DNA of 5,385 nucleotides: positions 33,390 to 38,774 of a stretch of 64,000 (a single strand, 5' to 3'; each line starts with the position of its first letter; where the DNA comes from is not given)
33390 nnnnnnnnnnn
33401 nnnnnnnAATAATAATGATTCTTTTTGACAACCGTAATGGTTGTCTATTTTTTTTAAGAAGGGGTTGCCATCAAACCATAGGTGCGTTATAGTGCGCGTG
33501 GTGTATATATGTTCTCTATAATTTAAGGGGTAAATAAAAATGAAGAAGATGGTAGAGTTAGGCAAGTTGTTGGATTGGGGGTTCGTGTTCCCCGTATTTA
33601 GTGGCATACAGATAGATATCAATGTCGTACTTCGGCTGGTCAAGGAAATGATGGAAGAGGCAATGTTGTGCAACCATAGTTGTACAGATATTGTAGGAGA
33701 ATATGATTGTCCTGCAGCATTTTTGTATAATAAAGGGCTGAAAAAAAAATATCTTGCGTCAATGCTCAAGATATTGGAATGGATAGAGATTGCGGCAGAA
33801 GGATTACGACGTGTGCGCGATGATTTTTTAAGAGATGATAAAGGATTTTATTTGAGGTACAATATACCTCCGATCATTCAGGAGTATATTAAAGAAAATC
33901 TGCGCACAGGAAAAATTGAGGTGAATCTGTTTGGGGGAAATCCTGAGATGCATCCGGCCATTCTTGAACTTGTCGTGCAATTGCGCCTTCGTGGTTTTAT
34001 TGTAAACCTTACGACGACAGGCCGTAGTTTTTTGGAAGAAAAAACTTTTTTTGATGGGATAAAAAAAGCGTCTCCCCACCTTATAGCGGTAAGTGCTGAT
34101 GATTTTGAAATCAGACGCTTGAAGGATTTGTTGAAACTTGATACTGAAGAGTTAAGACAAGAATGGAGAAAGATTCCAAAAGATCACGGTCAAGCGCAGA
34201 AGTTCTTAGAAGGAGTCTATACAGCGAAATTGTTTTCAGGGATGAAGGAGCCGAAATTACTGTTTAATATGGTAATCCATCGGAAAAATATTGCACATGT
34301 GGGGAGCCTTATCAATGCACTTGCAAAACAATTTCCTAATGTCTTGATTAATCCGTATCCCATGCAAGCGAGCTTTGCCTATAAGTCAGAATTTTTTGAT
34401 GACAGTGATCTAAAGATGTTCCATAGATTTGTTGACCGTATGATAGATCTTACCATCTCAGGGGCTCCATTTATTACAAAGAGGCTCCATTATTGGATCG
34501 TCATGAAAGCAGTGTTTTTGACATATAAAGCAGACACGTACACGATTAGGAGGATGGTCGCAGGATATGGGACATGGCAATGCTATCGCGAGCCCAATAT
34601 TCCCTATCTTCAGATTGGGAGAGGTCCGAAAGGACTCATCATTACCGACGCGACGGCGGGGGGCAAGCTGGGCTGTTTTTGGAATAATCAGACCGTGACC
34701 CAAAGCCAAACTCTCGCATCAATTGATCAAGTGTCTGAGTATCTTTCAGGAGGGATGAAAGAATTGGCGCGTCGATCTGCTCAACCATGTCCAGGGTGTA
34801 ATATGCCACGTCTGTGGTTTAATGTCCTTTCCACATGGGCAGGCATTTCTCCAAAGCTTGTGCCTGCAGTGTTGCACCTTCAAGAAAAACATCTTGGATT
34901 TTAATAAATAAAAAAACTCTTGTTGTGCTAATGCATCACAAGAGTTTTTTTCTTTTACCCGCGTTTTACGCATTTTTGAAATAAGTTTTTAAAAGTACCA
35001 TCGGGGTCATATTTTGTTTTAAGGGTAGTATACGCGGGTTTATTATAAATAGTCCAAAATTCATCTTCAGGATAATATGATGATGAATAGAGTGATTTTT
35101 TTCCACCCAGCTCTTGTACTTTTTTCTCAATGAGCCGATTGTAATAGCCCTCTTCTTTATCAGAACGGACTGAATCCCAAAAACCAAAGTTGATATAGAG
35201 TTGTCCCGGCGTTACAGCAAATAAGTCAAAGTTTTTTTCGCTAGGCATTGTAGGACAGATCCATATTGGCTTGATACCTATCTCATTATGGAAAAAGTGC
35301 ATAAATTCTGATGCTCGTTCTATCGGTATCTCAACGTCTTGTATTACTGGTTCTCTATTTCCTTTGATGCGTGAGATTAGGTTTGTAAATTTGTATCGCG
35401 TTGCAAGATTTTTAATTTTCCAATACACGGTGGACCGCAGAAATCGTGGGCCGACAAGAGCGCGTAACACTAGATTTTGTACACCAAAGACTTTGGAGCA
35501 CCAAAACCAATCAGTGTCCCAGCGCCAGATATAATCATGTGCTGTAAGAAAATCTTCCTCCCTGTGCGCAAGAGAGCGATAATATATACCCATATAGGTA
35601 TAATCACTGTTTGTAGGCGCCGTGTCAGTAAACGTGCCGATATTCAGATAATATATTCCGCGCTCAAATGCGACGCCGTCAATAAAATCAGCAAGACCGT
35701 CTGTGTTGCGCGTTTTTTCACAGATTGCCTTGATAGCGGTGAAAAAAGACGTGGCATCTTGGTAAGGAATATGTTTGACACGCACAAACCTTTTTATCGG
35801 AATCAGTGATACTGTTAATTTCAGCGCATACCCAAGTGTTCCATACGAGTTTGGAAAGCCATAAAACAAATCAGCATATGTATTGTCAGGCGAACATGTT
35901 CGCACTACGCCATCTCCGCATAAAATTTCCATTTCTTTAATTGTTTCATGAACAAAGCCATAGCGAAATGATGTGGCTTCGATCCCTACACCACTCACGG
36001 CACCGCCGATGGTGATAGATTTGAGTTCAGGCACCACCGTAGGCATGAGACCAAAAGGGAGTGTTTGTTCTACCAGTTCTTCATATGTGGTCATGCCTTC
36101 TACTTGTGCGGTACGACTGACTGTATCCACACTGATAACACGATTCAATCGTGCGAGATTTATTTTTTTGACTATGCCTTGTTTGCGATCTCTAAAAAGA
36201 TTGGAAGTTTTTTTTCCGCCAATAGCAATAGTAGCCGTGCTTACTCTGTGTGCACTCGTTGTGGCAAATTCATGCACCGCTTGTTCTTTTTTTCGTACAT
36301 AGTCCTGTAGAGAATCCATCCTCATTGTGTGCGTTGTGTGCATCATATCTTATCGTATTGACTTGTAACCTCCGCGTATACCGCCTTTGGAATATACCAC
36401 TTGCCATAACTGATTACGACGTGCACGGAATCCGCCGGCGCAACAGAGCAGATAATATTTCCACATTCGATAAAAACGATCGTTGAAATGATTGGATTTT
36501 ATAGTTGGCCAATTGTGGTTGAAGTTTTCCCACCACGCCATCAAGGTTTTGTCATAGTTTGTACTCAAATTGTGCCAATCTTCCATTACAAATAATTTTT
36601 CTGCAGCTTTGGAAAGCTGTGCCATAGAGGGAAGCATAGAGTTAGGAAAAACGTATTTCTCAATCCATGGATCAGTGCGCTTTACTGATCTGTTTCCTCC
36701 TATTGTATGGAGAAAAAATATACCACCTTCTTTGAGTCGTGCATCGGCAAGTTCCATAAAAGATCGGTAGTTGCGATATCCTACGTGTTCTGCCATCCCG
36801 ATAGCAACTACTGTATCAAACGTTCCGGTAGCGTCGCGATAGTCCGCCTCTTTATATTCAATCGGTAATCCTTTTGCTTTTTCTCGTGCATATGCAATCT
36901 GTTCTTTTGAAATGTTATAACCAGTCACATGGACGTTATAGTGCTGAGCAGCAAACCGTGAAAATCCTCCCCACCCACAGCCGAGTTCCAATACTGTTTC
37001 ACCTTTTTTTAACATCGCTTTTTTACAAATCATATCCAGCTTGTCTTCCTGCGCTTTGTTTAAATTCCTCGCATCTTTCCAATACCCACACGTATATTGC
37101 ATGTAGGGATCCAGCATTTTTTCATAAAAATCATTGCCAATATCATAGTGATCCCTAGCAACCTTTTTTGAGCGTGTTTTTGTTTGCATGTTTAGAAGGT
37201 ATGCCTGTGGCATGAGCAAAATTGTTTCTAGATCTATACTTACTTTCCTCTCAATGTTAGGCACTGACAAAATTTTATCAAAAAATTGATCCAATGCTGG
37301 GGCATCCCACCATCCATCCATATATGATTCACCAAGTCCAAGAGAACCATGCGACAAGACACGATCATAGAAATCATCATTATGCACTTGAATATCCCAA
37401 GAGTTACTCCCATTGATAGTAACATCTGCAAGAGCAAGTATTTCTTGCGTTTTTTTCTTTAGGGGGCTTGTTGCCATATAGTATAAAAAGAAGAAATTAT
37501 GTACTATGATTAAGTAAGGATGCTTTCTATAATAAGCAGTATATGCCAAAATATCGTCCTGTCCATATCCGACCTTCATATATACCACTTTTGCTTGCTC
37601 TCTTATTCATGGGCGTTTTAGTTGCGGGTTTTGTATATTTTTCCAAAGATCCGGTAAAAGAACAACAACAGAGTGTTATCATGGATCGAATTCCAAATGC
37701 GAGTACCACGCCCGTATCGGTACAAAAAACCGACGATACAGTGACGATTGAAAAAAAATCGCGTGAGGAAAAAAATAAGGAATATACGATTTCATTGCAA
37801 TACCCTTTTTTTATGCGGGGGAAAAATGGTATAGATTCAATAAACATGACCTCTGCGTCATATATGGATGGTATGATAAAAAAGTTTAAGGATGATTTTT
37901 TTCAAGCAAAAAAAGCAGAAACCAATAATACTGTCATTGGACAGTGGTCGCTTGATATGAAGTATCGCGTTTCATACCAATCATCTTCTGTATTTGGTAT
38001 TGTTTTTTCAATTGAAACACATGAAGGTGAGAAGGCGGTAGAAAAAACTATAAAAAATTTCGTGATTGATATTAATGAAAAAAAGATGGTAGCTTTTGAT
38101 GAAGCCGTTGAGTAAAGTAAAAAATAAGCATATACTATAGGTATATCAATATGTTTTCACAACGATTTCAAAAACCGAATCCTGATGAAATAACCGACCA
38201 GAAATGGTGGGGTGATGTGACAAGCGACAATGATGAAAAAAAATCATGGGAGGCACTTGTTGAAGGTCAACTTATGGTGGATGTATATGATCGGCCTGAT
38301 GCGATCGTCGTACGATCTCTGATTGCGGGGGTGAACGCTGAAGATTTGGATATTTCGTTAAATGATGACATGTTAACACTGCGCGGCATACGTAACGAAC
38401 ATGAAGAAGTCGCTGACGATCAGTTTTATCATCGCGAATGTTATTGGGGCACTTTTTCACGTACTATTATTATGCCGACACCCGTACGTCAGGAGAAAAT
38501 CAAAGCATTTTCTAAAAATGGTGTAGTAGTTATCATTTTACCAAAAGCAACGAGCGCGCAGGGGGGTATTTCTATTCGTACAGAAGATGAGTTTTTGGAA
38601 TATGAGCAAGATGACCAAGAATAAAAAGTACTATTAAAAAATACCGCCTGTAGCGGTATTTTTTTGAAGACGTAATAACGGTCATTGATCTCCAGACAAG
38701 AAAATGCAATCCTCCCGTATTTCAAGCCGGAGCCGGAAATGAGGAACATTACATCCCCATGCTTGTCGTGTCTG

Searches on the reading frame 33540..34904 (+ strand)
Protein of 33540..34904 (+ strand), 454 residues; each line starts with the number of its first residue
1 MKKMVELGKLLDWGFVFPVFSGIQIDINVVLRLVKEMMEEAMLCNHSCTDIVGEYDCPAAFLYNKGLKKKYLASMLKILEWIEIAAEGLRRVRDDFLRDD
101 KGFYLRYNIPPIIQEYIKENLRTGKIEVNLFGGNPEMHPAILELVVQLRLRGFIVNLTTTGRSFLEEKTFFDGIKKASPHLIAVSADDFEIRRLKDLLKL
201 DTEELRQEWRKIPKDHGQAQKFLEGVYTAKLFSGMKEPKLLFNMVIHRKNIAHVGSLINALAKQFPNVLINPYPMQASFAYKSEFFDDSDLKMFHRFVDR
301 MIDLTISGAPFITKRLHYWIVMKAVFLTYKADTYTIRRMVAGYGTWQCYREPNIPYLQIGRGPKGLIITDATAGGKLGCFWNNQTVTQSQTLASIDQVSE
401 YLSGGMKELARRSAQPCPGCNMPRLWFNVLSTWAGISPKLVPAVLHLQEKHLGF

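Call 16: search_protein_families(library=pfam, proteins=[window:33540-34904:+], max_evalue=0.0001)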
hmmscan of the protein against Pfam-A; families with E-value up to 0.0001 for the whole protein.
window:33540-34904:+ (454 aa): 0 families

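Call 43: search_protein_families(library=pfam, proteins=[window:33540-34904:+], max_evalue=0.001)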
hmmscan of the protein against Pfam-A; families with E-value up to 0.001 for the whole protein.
window:33540-34904:+ (454 aa): 1 family
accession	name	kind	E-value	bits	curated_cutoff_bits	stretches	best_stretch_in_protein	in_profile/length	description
PF04055.27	Radical_SAM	-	0.00021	21.9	29.5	1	112-195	32-118/166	Radical SAM superfamily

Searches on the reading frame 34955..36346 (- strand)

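Call 16: search_protein_families(library=pfam, proteins=[window:34955-36346:-], max_evalue=0.0001)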
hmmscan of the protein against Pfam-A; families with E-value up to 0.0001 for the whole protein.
window:34955-36346:- (463 aa): 1 family
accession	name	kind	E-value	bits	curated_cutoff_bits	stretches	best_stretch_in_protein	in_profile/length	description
PF01565.28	FAD_binding_4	-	3.6e-15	56.3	26.4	1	44-152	31-139/139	FAD binding domain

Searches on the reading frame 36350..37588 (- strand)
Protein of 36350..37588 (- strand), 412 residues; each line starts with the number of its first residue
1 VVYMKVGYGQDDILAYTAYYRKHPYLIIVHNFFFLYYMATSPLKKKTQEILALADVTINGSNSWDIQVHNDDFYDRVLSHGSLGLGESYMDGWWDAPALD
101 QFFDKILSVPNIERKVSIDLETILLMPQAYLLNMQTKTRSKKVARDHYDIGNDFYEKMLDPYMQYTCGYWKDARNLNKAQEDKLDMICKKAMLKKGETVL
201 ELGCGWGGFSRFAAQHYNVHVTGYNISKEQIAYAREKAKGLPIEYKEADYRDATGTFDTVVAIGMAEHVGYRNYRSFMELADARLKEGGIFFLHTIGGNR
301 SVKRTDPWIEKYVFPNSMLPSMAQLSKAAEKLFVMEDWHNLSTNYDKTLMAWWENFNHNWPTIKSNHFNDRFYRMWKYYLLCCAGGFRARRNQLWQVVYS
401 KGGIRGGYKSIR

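Call 16: search_protein_families(library=pfam, proteins=[window:36350-37588:-], max_evalue=0.0001)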
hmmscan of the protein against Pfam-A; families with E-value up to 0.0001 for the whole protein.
window:36350-37588:- (412 aa): 8 families
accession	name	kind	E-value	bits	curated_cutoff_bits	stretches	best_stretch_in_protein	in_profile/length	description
PF02353.26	CMAS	-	2.5e-79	266.9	27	1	137-397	3-273/273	Mycolic acid cyclopropane synthetase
PF13649.12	Methyltransf_25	-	4.7e-16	59.7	27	1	199-289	1-97/97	Methyltransferase domain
PF08241.18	Methyltransf_11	-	1.9e-13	51.3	21.2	1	200-293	1-95/95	Methyltransferase domain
PF13489.12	Methyltransf_23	-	6.2e-12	46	27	1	190-300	19-123/164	Methyltransferase domain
PF08242.18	Methyltransf_12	-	7.2e-12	46.3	30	1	200-291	1-98/98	Methyltransferase domain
PF13847.12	Methyltransf_31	-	2.2e-10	40.8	27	1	194-302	2-114/145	Methyltransferase domain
PF01728.25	FtsJ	-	4.7e-06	27.1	24.1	1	183-235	8-62/181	FtsJ-like methyltransferase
PF05175.20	MTS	-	8.6e-05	22.7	23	0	195-292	31-137/170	Methyltransferase small domain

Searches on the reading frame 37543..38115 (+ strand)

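Call 81: search_protein_families(library=pfam, proteins=[window:37543-38115:+], max_evalue=0.001)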
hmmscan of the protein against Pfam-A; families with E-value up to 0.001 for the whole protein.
window:37543-38115:+ (190 aa): 1 family
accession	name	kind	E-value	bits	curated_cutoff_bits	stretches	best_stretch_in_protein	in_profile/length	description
PF13739.11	PdaC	-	3.4e-06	28.5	29.1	1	75-162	2-89/95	Deacetylase PdaC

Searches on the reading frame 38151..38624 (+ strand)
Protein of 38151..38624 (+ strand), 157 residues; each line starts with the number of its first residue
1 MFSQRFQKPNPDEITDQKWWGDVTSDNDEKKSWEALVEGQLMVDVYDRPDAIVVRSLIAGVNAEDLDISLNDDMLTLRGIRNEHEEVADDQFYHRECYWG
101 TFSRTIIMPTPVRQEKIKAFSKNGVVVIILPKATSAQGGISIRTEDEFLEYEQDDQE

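Call 81: search_protein_families(library=pfam, proteins=[window:38151-38624:+], max_evalue=0.001)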
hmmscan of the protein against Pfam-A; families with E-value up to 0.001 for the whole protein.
window:38151-38624:+ (157 aa): 1 family
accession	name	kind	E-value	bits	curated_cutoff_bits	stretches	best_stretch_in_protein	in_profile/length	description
PF00011.27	HSP20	-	1.3e-13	51.3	20.8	1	47-136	4-91/102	Hsp20/alpha crystallin family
